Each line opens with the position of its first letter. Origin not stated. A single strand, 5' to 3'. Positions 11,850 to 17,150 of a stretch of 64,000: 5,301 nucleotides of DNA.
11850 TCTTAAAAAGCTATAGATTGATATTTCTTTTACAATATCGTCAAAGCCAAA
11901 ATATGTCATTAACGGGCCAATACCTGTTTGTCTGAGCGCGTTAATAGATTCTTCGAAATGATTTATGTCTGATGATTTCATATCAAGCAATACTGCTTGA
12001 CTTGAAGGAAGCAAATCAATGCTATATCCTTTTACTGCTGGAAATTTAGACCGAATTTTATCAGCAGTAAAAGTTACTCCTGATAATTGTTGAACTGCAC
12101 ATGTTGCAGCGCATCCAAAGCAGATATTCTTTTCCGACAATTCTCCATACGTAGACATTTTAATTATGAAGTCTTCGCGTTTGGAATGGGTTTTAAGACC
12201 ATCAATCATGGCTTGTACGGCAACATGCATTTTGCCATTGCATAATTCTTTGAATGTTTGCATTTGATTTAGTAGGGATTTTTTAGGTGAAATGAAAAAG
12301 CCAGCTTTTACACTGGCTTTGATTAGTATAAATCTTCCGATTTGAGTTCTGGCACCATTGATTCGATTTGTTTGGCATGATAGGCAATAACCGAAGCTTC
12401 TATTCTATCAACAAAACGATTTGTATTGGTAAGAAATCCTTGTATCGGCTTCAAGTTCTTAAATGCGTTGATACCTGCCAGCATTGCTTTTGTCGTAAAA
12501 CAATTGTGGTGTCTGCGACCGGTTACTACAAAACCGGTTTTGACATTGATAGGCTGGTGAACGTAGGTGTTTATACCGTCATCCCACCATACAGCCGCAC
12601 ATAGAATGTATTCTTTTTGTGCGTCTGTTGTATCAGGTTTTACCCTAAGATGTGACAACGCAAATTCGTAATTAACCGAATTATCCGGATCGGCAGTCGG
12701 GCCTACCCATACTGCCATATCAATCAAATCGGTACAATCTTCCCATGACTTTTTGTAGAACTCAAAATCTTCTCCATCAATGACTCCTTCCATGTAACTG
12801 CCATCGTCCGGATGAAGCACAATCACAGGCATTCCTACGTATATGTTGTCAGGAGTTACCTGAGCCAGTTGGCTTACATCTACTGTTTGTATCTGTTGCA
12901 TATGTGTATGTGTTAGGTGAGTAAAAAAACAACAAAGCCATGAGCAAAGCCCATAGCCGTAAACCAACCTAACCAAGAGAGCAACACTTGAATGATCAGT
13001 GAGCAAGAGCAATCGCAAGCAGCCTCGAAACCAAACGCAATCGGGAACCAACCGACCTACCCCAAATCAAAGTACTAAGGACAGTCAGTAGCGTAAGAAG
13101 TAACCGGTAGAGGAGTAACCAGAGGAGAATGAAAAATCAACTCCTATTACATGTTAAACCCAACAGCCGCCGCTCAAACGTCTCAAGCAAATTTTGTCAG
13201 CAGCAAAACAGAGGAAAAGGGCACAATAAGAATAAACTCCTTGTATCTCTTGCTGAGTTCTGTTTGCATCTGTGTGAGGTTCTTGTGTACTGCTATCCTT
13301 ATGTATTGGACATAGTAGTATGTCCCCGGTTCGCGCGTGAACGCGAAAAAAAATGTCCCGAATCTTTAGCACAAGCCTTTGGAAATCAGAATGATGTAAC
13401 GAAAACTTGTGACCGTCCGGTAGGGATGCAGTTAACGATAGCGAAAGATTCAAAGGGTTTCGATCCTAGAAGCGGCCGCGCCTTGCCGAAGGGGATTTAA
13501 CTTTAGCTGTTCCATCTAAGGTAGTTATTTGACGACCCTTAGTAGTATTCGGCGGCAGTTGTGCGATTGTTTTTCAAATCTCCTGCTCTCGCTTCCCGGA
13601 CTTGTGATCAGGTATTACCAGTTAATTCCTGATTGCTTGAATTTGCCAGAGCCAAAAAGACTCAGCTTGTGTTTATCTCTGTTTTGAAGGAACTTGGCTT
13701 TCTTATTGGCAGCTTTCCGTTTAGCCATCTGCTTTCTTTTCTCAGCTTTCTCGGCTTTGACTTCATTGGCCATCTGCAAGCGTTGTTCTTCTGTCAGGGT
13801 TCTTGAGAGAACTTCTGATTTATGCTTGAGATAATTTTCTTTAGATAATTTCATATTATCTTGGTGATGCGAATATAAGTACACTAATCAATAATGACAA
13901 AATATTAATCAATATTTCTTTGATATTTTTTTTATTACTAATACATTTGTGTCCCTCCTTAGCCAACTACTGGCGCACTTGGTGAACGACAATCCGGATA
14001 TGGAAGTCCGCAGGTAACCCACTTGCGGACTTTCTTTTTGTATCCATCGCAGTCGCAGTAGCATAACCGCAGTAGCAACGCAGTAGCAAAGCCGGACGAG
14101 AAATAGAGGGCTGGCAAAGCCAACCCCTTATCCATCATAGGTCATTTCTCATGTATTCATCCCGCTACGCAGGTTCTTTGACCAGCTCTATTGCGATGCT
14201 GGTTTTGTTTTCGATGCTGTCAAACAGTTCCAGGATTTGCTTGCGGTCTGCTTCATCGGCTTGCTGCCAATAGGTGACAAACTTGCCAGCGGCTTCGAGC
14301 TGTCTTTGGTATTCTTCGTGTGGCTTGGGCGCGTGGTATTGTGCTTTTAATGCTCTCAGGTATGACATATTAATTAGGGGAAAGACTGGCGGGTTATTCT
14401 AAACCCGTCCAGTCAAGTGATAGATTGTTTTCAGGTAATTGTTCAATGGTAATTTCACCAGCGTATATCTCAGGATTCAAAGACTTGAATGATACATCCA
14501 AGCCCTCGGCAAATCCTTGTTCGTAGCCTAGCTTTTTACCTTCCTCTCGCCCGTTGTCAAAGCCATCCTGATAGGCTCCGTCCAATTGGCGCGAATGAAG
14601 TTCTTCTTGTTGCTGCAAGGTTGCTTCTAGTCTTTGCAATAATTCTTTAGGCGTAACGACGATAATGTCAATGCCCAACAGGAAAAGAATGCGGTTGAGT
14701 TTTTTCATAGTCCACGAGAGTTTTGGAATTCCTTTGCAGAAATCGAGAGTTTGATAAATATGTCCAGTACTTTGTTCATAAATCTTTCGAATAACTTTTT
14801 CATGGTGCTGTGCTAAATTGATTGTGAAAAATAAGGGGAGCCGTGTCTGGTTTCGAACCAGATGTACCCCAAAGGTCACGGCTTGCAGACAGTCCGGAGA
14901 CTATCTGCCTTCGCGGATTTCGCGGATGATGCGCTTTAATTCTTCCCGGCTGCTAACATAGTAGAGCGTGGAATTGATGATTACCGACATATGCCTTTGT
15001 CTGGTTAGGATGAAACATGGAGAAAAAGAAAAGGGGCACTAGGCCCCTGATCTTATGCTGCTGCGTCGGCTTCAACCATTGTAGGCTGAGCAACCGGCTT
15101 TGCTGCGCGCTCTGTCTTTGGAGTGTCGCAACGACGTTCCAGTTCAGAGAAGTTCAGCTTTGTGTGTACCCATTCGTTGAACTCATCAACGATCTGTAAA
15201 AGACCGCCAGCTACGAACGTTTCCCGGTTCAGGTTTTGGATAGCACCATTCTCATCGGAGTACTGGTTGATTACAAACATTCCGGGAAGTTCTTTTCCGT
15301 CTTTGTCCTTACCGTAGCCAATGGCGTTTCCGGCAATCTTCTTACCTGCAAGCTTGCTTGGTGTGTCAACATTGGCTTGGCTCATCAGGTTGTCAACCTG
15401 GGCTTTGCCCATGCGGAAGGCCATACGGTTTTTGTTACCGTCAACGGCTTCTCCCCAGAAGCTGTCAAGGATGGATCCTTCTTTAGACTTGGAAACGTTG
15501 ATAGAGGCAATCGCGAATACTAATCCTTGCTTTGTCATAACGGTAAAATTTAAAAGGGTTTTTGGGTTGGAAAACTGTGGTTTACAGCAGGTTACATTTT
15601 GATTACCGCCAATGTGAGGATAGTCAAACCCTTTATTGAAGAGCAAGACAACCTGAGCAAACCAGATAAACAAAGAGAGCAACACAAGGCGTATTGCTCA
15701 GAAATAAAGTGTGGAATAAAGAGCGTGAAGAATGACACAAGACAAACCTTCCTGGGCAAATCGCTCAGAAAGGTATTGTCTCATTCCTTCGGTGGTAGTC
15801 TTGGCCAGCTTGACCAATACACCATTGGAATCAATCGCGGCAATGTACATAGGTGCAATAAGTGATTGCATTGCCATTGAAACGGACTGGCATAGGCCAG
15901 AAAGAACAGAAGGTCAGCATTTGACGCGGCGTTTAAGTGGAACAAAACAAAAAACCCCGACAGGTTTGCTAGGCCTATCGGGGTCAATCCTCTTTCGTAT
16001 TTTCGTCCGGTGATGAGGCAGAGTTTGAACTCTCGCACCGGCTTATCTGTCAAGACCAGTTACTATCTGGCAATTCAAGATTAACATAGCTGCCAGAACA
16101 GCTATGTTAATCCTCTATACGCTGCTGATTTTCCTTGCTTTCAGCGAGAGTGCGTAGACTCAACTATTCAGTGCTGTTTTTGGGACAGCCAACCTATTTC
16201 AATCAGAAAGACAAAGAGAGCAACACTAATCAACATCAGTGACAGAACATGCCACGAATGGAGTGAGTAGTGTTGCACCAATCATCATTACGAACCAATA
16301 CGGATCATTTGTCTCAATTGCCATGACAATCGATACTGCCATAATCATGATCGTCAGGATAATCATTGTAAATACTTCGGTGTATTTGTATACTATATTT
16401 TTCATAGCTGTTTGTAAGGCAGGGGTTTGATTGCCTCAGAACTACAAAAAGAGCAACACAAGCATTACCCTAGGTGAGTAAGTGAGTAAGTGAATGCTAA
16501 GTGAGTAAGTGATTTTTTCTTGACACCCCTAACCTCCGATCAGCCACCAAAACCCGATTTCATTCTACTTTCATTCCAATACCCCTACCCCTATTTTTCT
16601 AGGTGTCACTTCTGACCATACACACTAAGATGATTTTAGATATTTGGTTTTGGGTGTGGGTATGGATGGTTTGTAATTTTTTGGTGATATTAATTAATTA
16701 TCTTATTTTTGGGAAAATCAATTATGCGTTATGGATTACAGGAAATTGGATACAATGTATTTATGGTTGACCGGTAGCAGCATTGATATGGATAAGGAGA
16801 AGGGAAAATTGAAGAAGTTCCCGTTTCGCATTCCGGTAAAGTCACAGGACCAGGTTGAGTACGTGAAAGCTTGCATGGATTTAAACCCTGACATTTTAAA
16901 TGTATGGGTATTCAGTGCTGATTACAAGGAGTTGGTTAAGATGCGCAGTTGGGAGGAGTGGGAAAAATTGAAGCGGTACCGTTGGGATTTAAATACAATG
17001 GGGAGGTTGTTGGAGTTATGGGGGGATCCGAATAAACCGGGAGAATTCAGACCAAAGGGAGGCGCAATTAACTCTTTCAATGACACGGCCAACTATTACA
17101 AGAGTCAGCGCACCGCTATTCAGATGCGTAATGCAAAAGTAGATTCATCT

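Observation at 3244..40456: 16-nt motif heading minus-strand units, including the MTase island: candidate promoter for the injected RNAP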

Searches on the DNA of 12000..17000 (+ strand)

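Call 9: search_dna_similar(query=window:12000-17000:+, collection=phages, mode=near, max_rows=30)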
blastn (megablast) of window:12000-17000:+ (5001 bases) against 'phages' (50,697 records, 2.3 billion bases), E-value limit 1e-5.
No match.

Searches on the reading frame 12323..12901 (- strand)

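Call 17: search_protein_families(library=phrogs, proteins=[window:12323-12901:-], max_evalue=0.001)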
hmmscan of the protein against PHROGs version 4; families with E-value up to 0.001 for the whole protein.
window:12323-12901:- (192 aa): 2 families
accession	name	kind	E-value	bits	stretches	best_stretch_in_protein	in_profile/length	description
phrog_839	-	unknown function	9.1e-13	49.4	1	93-191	77-174/253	-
phrog_28864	-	unknown function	1.1e-06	28.8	1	80-179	197-284/336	-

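Call 18: search_protein_families(library=pfam, proteins=[window:12323-12901:-], max_evalue=0.01)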
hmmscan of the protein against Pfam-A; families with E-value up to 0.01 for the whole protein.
window:12323-12901:- (192 aa): 0 families

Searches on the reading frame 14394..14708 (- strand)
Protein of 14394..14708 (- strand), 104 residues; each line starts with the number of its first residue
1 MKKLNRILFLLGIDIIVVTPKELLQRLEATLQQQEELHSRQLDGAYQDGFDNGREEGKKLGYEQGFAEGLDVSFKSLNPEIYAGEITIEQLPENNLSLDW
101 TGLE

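Call 17: search_protein_families(library=phrogs, proteins=[window:14394-14708:-], max_evalue=0.001)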
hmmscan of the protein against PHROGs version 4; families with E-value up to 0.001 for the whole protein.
window:14394-14708:- (104 aa): 1 family
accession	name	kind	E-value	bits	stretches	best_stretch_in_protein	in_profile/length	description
phrog_4785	-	unknown function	5.3e-05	24.6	1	22-71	26-72/94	-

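Call 18: search_protein_families(library=pfam, proteins=[window:14394-14708:-], max_evalue=0.01)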
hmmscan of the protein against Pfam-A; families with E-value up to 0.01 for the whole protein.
window:14394-14708:- (104 aa): 1 family
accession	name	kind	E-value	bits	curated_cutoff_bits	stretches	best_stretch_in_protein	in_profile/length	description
PF09811.14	Yae1_N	-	0.00035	20.6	27.5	1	46-74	2-30/39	Essential protein Yae1, N terminal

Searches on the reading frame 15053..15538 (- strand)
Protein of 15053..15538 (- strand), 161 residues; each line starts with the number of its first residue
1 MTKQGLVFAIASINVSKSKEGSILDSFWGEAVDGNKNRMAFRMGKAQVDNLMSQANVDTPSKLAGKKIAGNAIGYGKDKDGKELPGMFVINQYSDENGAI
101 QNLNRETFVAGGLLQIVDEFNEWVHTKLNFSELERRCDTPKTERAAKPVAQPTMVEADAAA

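Call 17: search_protein_families(library=phrogs, proteins=[window:15053-15538:-], max_evalue=0.001)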
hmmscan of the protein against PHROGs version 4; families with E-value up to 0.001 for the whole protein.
window:15053-15538:- (161 aa): 0 families

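Call 18: search_protein_families(library=pfam, proteins=[window:15053-15538:-], max_evalue=0.01)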
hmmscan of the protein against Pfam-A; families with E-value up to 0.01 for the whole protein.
window:15053-15538:- (161 aa): 0 families

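Call 20: find_related_loci(query=window:15053-15538:-, collection=viral_contigs, flank=3000)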
Query window:15053-15538:- (161 aa) in viral_contigs; peptide patterns used: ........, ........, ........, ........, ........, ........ (x = any residue, [..] = any of these).
3 stretches matched a pattern, but none encodes a relative of the query by tblastn (E <= 1e-3).
